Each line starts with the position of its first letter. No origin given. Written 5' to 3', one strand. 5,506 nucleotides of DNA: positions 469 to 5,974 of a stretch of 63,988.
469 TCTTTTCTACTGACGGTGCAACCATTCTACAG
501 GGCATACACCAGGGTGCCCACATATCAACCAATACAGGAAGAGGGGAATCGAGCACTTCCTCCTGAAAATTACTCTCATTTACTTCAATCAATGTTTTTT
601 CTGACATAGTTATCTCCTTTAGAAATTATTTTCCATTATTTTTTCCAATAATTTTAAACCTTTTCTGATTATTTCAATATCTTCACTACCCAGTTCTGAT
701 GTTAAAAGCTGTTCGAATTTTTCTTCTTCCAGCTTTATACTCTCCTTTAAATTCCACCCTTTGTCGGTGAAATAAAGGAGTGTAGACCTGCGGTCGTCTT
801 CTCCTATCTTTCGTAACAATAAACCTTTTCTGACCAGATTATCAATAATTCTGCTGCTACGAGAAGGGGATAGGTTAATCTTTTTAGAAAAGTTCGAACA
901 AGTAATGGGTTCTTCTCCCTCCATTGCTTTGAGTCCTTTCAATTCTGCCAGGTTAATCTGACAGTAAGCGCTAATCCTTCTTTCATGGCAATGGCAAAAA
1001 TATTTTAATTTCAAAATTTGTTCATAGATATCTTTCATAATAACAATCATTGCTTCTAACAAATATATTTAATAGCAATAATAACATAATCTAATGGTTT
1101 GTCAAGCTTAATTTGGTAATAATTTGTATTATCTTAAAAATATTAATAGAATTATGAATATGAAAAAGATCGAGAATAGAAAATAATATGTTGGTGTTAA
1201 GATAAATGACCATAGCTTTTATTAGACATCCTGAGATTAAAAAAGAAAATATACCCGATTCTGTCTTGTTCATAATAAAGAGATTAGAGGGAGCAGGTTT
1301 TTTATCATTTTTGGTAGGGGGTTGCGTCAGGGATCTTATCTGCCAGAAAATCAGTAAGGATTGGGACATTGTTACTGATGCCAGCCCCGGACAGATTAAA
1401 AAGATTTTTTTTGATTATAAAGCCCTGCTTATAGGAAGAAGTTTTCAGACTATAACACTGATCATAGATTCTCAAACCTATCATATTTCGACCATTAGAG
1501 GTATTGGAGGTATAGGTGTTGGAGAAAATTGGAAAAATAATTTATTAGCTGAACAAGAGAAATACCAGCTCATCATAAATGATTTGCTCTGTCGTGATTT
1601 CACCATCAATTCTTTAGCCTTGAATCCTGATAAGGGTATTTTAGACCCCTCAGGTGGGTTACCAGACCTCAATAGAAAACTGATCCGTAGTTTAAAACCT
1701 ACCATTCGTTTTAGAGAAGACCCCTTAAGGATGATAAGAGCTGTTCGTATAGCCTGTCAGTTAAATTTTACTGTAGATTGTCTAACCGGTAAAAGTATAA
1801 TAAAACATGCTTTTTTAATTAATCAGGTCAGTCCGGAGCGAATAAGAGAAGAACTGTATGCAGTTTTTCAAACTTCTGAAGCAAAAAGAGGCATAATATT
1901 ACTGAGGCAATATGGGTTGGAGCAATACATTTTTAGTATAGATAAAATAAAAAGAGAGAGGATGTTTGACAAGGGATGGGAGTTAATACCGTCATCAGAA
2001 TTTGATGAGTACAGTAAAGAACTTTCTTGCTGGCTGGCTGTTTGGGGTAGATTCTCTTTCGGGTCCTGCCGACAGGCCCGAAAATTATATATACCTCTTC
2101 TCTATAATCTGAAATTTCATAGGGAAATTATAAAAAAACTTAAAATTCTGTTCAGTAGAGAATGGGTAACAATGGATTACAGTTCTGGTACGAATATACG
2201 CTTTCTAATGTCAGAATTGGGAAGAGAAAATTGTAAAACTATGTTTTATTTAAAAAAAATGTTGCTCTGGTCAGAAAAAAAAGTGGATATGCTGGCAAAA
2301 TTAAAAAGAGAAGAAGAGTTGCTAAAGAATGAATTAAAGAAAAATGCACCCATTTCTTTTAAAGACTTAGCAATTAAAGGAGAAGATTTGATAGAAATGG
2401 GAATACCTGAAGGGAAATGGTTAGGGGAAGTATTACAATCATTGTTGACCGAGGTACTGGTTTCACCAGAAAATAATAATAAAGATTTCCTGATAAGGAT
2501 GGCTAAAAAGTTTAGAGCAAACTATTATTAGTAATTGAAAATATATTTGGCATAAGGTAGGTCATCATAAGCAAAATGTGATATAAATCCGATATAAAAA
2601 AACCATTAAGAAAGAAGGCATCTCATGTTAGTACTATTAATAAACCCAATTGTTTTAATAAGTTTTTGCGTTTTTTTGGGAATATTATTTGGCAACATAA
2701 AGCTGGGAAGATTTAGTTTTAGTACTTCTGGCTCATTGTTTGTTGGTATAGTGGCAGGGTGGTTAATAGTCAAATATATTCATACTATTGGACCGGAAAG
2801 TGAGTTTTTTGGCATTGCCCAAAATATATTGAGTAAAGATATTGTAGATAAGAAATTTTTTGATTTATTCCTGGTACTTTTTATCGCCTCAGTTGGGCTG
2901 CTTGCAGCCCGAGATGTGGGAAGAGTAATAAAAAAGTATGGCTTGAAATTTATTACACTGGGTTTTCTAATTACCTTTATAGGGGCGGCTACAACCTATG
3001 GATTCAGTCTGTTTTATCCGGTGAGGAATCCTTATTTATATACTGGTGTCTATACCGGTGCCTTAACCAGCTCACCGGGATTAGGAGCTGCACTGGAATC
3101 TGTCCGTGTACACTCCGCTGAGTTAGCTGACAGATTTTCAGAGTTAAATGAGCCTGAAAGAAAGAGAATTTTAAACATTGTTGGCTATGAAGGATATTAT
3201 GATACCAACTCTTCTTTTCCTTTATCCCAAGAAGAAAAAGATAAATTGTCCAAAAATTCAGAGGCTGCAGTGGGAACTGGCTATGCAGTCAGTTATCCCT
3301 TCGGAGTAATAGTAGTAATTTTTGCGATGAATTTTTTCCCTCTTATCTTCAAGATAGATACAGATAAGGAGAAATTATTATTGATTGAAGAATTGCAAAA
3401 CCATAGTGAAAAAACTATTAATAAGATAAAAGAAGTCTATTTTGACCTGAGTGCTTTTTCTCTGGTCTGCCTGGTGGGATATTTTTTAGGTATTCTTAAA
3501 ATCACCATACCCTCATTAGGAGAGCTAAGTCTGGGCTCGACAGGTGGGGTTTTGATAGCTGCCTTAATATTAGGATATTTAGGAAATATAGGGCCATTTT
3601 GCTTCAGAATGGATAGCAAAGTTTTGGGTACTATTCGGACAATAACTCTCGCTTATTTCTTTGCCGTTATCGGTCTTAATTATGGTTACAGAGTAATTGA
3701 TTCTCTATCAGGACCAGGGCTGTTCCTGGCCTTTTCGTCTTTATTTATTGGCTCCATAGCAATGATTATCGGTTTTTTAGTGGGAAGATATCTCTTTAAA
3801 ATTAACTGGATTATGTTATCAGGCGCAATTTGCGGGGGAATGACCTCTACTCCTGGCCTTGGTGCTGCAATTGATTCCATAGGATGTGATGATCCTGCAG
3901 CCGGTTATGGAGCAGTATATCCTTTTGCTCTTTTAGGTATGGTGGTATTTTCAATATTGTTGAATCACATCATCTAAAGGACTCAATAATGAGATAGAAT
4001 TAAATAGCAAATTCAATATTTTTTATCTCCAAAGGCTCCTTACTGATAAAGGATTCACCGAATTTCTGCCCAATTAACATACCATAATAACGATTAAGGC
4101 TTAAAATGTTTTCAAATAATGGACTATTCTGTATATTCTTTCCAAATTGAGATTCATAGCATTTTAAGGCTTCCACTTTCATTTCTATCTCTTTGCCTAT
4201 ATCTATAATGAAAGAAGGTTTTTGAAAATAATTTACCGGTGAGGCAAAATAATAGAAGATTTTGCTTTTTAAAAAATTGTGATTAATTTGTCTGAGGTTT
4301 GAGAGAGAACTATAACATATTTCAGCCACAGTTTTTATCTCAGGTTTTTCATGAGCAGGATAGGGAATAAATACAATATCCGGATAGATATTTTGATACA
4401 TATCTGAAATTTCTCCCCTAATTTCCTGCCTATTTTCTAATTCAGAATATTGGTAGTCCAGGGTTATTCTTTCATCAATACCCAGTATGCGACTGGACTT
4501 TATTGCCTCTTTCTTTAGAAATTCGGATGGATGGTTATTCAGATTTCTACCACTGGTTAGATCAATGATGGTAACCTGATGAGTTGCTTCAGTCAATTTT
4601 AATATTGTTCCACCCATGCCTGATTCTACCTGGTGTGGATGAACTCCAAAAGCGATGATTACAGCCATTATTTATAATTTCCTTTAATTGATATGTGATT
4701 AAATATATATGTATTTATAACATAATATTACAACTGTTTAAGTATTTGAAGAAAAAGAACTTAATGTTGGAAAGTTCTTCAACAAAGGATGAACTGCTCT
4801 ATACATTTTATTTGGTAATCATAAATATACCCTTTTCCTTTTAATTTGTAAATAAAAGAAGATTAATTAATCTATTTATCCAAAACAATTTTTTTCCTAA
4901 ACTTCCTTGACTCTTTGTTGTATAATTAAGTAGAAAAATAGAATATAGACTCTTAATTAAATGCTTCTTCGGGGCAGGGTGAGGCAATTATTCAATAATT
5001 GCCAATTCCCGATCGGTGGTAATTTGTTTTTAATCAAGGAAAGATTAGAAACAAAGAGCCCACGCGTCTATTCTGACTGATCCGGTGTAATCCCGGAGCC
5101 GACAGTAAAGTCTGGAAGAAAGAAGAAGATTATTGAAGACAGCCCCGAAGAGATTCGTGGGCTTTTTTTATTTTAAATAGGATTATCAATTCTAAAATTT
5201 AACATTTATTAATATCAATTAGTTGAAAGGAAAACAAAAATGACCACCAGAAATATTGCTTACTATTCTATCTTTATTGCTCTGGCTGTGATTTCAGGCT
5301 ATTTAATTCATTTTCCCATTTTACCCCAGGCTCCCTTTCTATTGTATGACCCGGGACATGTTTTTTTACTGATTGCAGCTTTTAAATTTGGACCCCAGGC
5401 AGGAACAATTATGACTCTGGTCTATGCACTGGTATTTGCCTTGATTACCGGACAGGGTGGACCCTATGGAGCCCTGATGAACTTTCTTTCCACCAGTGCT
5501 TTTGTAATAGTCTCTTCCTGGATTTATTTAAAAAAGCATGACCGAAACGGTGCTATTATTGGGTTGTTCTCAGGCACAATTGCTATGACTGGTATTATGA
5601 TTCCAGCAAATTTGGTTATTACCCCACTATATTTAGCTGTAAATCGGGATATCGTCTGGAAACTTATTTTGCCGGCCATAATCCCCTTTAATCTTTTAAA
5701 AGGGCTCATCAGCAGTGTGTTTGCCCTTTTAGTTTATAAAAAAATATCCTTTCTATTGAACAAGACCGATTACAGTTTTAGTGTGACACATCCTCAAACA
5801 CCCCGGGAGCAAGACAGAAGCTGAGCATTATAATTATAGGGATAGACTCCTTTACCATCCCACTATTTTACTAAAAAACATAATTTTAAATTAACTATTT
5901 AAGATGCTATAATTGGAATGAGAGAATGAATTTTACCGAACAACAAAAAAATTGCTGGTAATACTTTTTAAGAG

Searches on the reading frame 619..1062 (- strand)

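Call 84: search_protein_families(library=pfam, proteins=[window:619-1062:-], max_evalue=0.000001)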
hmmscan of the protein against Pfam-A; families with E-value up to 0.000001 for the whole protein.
window:619-1062:- (147 aa): 1 family
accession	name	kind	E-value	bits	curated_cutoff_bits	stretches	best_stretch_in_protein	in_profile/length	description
PF01047.28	MarR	-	5.2e-08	33.1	24.6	1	36-93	1-58/59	MarR family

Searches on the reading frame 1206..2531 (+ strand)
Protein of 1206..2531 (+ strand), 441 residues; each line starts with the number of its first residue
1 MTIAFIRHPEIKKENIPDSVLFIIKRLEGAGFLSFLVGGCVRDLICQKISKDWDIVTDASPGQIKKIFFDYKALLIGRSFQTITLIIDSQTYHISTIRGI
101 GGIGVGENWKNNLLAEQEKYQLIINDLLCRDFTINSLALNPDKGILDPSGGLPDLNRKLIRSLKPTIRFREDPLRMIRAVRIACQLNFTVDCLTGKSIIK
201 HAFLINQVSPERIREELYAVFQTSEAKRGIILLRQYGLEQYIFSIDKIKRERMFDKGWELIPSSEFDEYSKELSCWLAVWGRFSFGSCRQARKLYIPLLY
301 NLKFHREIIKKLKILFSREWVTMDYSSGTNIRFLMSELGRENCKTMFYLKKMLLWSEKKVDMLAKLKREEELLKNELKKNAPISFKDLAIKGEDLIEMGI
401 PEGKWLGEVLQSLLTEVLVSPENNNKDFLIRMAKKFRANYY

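Call 84: search_protein_families(library=pfam, proteins=[window:1206-2531:+], max_evalue=0.000001)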
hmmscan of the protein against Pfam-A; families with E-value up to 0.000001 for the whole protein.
window:1206-2531:+ (441 aa): 3 families
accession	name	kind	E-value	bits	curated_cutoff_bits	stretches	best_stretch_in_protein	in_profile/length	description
PF01743.26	PolyA_pol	-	8.8e-27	94.4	23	1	35-161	2-126/126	Poly A polymerase head domain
PF12627.12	PolyA_pol_RNAbd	-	4.3e-12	46.1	22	1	187-243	1-57/64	Probable RNA and SrmB- binding site of polymerase A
PF13735.12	tRNA_NucTran2_2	-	7.5e-10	39.4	27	1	271-431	5-147/149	tRNA nucleotidyltransferase domain 2 putative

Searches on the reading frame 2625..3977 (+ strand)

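Call 84: search_protein_families(library=pfam, proteins=[window:2625-3977:+], max_evalue=0.000001)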
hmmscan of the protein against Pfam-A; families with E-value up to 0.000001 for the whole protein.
window:2625-3977:+ (450 aa): 1 family
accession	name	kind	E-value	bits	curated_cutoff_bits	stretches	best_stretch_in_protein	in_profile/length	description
PF06826.17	Asp-Al_Ex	-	6.8e-59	198.9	27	2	278-446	2-165/167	Predicted Permease Membrane Region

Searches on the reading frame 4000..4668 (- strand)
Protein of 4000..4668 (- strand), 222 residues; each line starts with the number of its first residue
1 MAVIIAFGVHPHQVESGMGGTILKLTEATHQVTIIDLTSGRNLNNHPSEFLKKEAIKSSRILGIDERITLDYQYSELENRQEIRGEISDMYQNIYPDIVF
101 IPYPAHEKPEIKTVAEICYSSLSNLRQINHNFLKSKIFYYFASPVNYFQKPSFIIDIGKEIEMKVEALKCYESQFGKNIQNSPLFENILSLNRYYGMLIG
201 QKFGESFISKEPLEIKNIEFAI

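Call 84: search_protein_families(library=pfam, proteins=[window:4000-4668:-], max_evalue=0.000001)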
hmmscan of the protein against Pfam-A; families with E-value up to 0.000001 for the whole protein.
window:4000-4668:- (222 aa): 1 family
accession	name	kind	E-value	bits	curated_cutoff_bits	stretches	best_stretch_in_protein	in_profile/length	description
PF02585.22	PIG-L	-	1.7e-13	51.6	28.2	1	6-109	2-116/129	GlcNAc-PI de-N-acetylase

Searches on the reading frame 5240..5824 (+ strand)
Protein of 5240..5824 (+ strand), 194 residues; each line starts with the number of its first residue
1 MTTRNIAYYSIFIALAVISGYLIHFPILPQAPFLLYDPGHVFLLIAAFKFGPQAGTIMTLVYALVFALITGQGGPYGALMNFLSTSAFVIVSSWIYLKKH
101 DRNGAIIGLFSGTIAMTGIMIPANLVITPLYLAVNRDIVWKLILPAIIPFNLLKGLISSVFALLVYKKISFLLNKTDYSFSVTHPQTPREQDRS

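Call 84: search_protein_families(library=pfam, proteins=[window:5240-5824:+], max_evalue=0.000001)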
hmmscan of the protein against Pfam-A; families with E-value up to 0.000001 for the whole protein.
window:5240-5824:+ (194 aa): 1 family
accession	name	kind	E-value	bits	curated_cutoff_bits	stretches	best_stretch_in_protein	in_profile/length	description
PF12822.12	ECF_trnsprt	-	2.7e-17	63.8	30.7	1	5-166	2-169/169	ECF transporter, substrate-specific component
